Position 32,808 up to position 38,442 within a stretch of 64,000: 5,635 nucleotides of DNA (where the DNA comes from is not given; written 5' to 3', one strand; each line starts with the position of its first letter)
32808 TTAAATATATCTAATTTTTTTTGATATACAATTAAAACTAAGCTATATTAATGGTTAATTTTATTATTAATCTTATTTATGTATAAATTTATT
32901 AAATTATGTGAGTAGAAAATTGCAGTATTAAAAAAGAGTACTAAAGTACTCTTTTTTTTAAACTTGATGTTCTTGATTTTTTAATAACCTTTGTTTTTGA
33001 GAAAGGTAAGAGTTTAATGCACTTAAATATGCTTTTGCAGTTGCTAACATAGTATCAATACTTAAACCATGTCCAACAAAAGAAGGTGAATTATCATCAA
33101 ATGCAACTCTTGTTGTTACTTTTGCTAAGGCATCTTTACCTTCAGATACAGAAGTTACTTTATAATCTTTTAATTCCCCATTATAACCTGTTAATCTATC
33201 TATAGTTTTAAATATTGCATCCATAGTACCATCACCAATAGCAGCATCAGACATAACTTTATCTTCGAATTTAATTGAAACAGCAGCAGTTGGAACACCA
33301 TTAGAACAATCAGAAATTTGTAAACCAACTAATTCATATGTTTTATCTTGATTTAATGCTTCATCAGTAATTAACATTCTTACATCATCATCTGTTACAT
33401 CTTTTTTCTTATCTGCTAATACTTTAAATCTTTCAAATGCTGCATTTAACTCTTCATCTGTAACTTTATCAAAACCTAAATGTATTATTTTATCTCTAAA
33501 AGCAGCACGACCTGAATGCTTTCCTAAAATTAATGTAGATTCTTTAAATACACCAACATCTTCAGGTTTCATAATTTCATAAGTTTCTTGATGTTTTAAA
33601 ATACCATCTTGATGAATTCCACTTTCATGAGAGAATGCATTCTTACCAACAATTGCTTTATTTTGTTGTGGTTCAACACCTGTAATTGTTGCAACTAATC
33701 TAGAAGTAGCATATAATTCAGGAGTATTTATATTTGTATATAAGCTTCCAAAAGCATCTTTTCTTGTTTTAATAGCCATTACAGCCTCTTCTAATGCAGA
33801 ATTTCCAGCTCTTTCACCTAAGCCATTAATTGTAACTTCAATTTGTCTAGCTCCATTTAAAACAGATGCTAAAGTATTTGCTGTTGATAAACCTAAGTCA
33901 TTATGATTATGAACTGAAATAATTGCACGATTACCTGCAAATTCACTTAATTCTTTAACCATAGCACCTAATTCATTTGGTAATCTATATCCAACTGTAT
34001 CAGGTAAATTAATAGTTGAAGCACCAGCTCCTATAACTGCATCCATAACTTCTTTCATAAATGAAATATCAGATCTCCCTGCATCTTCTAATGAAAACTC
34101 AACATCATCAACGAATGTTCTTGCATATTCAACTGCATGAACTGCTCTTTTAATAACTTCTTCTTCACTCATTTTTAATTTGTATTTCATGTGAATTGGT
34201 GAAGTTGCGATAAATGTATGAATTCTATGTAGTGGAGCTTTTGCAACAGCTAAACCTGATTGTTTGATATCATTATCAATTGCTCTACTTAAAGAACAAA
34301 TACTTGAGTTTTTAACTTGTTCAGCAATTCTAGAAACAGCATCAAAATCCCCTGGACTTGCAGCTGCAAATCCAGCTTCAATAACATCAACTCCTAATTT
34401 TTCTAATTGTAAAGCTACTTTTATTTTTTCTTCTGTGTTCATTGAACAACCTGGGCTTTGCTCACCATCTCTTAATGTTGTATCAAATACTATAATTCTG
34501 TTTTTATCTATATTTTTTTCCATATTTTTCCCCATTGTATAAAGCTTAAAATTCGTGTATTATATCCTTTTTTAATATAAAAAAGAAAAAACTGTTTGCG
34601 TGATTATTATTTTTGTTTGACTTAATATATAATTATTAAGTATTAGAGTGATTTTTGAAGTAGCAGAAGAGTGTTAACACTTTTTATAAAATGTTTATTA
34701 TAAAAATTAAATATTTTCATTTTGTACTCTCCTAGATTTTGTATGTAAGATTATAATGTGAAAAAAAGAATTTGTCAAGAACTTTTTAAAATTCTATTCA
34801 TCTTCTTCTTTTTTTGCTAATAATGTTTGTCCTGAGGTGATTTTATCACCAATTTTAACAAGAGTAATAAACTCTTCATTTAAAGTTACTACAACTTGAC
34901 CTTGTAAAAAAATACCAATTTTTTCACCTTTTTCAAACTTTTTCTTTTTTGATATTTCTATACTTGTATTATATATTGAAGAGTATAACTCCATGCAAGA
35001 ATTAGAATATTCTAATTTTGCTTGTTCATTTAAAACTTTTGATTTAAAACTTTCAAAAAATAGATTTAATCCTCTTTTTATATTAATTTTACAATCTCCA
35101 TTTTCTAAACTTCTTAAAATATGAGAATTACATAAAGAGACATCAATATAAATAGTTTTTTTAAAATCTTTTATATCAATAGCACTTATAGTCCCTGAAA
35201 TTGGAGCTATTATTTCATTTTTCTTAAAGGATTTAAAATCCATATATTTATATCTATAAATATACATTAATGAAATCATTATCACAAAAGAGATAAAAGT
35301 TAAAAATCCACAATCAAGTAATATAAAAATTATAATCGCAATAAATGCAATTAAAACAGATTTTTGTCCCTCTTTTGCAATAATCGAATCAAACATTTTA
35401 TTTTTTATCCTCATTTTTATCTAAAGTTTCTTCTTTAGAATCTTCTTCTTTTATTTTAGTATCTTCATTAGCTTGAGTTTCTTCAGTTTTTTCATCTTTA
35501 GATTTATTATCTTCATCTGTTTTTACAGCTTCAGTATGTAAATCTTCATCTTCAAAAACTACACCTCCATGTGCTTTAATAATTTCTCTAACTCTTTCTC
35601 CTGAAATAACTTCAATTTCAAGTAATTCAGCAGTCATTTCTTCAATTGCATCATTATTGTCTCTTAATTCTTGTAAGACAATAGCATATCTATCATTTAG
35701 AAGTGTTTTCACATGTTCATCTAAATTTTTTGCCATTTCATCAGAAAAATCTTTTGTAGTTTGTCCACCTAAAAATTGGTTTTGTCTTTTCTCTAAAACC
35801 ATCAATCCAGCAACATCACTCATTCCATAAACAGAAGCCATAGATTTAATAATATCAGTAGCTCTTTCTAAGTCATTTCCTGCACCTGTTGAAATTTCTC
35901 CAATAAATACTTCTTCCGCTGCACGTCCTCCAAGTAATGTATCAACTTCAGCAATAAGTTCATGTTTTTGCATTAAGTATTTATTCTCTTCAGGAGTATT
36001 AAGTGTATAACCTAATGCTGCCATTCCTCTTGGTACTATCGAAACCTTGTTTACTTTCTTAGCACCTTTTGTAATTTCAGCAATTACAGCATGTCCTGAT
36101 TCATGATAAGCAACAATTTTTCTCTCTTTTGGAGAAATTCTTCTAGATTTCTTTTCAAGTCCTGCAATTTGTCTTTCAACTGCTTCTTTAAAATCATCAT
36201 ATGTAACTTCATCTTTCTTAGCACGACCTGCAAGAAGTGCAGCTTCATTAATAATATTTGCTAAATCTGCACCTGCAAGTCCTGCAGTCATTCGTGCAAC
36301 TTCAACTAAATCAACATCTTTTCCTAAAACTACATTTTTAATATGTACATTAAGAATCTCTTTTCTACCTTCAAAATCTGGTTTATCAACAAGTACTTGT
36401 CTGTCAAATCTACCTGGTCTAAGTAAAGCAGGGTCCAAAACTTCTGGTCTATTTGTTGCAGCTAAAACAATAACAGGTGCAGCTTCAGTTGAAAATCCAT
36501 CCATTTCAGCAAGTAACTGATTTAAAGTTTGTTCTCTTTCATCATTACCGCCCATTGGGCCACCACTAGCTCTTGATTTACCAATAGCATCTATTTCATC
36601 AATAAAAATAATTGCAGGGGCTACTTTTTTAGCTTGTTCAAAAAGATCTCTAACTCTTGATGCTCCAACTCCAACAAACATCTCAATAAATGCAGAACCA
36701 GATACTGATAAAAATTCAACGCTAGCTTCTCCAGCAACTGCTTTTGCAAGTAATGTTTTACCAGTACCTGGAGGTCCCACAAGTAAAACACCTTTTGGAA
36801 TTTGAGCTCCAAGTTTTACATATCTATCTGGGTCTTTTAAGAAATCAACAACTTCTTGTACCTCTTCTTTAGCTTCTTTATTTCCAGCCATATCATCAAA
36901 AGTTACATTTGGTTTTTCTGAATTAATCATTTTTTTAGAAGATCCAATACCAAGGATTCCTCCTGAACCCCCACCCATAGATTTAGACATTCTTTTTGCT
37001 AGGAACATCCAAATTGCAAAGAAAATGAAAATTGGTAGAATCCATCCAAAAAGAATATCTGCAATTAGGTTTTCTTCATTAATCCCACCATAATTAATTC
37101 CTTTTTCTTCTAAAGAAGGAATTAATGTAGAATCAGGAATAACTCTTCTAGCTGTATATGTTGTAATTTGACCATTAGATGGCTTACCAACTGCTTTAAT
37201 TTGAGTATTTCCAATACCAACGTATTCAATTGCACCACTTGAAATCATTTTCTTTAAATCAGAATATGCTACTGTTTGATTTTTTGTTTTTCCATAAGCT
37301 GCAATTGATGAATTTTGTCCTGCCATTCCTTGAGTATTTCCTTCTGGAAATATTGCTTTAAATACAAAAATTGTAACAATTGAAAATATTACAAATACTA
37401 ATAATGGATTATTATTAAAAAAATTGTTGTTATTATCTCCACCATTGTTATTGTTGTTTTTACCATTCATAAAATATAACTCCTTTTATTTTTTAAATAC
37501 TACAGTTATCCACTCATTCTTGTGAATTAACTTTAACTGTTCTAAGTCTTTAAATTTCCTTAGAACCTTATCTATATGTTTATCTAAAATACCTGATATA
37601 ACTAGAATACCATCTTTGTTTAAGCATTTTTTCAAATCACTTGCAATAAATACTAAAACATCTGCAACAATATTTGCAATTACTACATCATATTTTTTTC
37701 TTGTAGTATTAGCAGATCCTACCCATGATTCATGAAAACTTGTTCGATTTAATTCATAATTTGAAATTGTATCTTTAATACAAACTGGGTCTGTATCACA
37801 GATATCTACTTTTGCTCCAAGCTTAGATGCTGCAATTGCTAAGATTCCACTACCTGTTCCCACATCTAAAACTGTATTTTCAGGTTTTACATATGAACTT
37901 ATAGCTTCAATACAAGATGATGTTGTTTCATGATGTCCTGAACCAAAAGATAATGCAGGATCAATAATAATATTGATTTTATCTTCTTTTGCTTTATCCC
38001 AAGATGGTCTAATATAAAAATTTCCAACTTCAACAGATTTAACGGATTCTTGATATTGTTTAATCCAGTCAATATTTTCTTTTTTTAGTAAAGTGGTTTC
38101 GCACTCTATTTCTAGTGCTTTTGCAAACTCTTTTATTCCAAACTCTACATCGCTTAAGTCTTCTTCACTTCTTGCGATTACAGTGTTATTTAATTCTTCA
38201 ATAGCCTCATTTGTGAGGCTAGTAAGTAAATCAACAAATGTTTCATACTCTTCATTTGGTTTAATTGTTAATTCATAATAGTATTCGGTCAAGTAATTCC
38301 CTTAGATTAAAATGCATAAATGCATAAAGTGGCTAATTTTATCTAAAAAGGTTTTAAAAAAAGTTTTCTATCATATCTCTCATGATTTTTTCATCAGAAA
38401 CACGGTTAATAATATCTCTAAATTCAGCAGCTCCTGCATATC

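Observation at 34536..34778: Unannotated Leu leader peptide and attenuator-like region upstream of leuA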

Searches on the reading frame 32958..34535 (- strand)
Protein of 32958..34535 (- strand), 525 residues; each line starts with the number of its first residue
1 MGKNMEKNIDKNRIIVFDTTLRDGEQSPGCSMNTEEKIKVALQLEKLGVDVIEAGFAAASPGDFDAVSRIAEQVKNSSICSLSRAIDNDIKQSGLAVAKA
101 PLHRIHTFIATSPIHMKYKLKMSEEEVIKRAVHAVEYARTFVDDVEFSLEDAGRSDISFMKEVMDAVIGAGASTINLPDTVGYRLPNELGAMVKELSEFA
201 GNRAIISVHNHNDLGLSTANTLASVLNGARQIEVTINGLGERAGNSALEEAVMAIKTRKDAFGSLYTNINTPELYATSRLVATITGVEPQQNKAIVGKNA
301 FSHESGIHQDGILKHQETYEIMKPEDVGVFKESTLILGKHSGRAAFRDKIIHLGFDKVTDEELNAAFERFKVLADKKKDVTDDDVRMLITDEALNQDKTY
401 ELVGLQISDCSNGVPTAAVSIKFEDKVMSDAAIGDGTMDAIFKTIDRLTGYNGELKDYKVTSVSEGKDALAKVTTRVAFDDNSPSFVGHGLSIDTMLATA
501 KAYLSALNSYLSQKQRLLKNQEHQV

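Call 4: search_protein_families(library=ncbifam, proteins=[window:32958-34535:-])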
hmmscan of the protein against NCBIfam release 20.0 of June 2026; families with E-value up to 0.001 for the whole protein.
window:32958-34535:- (525 aa): 25 families
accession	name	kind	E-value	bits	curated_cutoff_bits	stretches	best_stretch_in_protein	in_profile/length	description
NF002086.0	PRK00915.1-3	equivalog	3e-224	745.3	532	1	10-522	3-513/516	2-isopropylmalate synthase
NF002087.0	PRK00915.1-4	equivalog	4.7e-206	685.3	729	1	10-519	3-511/516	2-isopropylmalate synthase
TIGR00973.1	leuA_bact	equivalog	5.9e-199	661.6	598.7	1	13-508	1-494/494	2-isopropylmalate synthase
NF002088.0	PRK00915.1-5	equivalog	5.5e-184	612.4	697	1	12-521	2-509/514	2-isopropylmalate synthase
NF002084.0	PRK00915.1-1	equivalog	4.5e-170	566.6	748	1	11-515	2-504/523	2-isopropylmalate synthase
NF002085.0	PRK00915.1-2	subfamily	7.7e-145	483.5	517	1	6-514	6-503/504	2-isopropylmalate synthase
TIGR02090.1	LEU1_arch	subfamily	5.4e-120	400.8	484.75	1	15-388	2-362/363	isopropylmalate/citramalate/homocitrate synthases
NF041069.1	IPMS_Sufob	equivalog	2.3e-115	385.8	600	1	15-390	2-366/371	isopropylmalate synthase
TIGR02660.1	nifV_homocitr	equivalog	1.1e-87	294.8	462.9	1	14-386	2-362/365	homocitrate synthase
NF042434.1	IPMS_Lepto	equivalog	1.4e-76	257.9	500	1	11-376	3-372/374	2-isopropylmalate synthase LeuA2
TIGR02146.1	LysS_fung_arch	equivalog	2.9e-74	250.4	413.55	1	16-371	1-343/344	homocitrate synthase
TIGR00977.1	citramal_synth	equivalog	4.4e-56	190.3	450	1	14-512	2-518/526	citramalate synthase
NF042433.1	CitmalDyn_Leptosp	equivalog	8.7e-54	182.9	950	1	11-504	5-504/514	(R)-citramalate synthase CimA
NF002991.1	PRK03739.1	subfamily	2.1e-41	142.2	455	1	17-508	30-549/550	2-isopropylmalate synthase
TIGR00970.1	leuA_yeast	equivalog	2.4e-33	115.5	697.4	1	17-509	30-561/564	2-isopropylmalate synthase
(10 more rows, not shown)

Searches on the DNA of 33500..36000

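Call 3: search_rna_families(source=window, start=33500, end=36000, threshold=evalue, max_evalue=10)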
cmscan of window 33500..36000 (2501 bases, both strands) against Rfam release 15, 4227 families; matches with E-value up to 10: 5.
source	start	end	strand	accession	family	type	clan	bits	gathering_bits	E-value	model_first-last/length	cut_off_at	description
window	34251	34289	+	RF00816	mir-245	Gene; miRNA;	-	19.5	70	1.1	25-63/85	no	mir-245 microRNA precursor family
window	34038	34113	-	RF01526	ceN106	Gene; snRNA; snoRNA; CD-box;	-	18.8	60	1.6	1-77/77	no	C. elegans snoRNA ceN106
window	33617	33697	-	RF00831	mir-73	Gene; miRNA;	CL00090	17.1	86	1.5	1-94/94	no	mir-73 microRNA precursor family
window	35224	35267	+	RF00032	Histone3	Cis-reg;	-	16.2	34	0.82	1-46/46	no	Histone 3' UTR stem-loop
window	34200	34395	-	RF00441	snoZ242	Gene; snRNA; snoRNA; CD-box;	-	14.8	90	1.9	1-198/198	no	Small nucleolar RNA Z242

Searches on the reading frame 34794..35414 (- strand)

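Call 4: search_protein_families(library=ncbifam, proteins=[window:34794-35414:-])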
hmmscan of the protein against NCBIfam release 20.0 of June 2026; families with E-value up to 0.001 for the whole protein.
window:34794-35414:- (206 aa): 6 families
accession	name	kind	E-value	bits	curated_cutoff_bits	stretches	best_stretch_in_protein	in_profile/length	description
NF003685.0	PRK05305.2-5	equivalog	1.2e-09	37.8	183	1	12-204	2-195/198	phosphatidylserine decarboxylase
NF003678.0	PRK05305.1-2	equivalog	2.3e-08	33.6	225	1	10-202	6-217/218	phosphatidylserine decarboxylase family protein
TIGR00164.2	AS_decarb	equivalog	2.7e-08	33.4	230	1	154-205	162-214/215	archaetidylserine decarboxylase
NF003677.0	PRK05305.1-1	equivalog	1.5e-06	27.7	315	1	11-203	13-221/232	phosphatidylserine decarboxylase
NF003680.0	PRK05305.1-5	equivalog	3.8e-06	26.4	262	0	7-81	5-78/217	phosphatidylserine decarboxylase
NF003683.0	PRK05305.2-3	equivalog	1.3e-05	24.6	244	1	36-202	30-203/204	phosphatidylserine decarboxylase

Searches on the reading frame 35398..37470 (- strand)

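Call 4: search_protein_families(library=ncbifam, proteins=[window:35398-37470:-])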
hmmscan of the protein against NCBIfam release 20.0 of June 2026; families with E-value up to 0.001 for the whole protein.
window:35398-37470:- (690 aa): 25 families
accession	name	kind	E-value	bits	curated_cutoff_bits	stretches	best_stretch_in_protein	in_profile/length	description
TIGR01241.2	FtsH_fam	equivalog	1e-225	751.1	600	1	60-626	19-597/598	ATP-dependent zinc metalloprotease FtsH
NF008004.0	PRK10733.1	equivalog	3.7e-154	514.2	1008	1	62-657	27-619/644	ATP-dependent zinc metalloprotease FtsH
NF003069.1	PRK03992.1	subfamily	6e-90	302.1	500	1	181-433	120-371/379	proteasome-activating nucleotidase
TIGR01242.2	TIGR01242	subfamily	3e-87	292.9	500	1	183-435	105-356/362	proteasome-activating nucleotidase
TIGR01243.1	CDC48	subfamily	9.8e-75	252.3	802.65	1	182-429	443-687/733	CDC48 family AAA ATPase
NF047748.1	PrtsmActNtasePan1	equivalog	6e-73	246.2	750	1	181-435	137-390/405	proteasome-activating nucleotidase Pan1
NF047747.1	PrtsmActNtasePan2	equivalog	2.3e-72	244.5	700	1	180-433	139-391/397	proteasome-activating nucleotidase Pan2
NF041006.2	cell_div_CdvC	equivalog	5.5e-46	157.1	650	1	178-430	89-345/370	cell division protein CdvC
TIGR03689.1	pup_AAA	equivalog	4e-43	147.9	504.75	1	179-394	169-394/512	proteasome ATPase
NF042959.1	IteA_antiphage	equivalog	2.1e-37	129.2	510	1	178-438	78-328/367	anti-phage ATPase IteA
NF003229.0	PRK04195.1-5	equivalog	8e-10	38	280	1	190-304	15-123/413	replication factor C large subunit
NF003233.0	PRK04195.2-3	equivalog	6.7e-09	35.1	471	1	189-305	10-117/504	replication factor C large subunit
NF003230.0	PRK04195.1-6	equivalog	7.4e-07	28.2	441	1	190-303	12-116/494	replication factor C large subunit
TIGR03922.1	T7SS_EccA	equivalog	1.1e-06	27.6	466.65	1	192-324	276-411/557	type VII secretion AAA-ATPase EccA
NF003226.0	PRK04195.1-1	equivalog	1.8e-06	27.2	588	1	190-300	12-115/405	replication factor C large subunit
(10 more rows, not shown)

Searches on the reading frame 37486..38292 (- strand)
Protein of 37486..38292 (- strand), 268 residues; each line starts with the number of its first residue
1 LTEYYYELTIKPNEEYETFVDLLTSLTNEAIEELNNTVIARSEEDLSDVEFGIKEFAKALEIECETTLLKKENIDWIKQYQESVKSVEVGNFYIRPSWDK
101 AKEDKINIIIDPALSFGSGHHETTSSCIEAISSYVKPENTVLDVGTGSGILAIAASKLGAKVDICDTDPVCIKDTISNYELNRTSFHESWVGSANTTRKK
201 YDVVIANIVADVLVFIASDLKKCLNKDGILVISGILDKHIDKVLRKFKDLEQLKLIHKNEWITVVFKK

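Call 4: search_protein_families(library=ncbifam, proteins=[window:37486-38292:-])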
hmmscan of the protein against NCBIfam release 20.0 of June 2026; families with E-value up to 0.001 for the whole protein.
window:37486-38292:- (268 aa): 17 families
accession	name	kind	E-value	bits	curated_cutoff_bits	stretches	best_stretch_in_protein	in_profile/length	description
NF001786.0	PRK00517.2-4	equivalog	2.9e-112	374.3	327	1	1-268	1-274/277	50S ribosomal protein L11 methyltransferase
TIGR00406.1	prmA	equivalog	6.9e-55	186.5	183.15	1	28-262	47-288/288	50S ribosomal protein L11 methyltransferase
NF001785.0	PRK00517.2-2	equivalog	1.2e-43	149.3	188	1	5-268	9-281/282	50S ribosomal protein L11 methyltransferase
NF001784.0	PRK00517.2-1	equivalog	5.3e-42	144.3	244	1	53-266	60-289/290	50S ribosomal protein L11 methyltransferase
NF001790.0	PRK00517.3-3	equivalog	6.4e-40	137.2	269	1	56-266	39-259/262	50S ribosomal protein L11 methyltransferase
NF011529.0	PRK14968.1-3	equivalog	1e-09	38.1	162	1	135-207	32-105/198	putative methyltransferase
NF043040.1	corrin_prot_MT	hypoth_equivalog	1.7e-08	34.2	180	1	129-233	32-148/216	corrinoid protein-associated methyltransferase CpaM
TIGR01983.1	UbiG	equivalog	1.8e-08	34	102.95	1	132-235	49-154/228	bifunctional 2-polyprenyl-6-hydroxyphenol methylase/3-demethylubiquinol 3-O-methyltransferase UbiG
NF011528.0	PRK14968.1-2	equivalog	2.9e-08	33.5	171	1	135-197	36-98/205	putative methyltransferase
TIGR00537.1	hemK_rel_arch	hypoth_equivalog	3.3e-08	33.4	87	1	135-207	18-89/179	HemK2/MTQ2 family protein methyltransferase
TIGR03534.1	RF_mod_PrmC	equivalog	6.9e-08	32.3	199.1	1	124-207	73-163/253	peptide chain release factor N(5)-glutamine methyltransferase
TIGR02021.1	BchM-ChlM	equivalog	5.3e-06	26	158.9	1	118-224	35-140/218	magnesium protoporphyrin IX methyltransferase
TIGR02072.1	BioC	equivalog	1.1e-05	25.4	184.95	1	138-261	35-163/244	malonyl-ACP O-methyltransferase BioC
NF004851.0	PRK06202.1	equivalog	0.00021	20.8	243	1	137-210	60-139/237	hypothetical protein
NF011527.0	PRK14968.1-1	equivalog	0.00069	19.4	242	0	128-175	25-73/192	putative methyltransferase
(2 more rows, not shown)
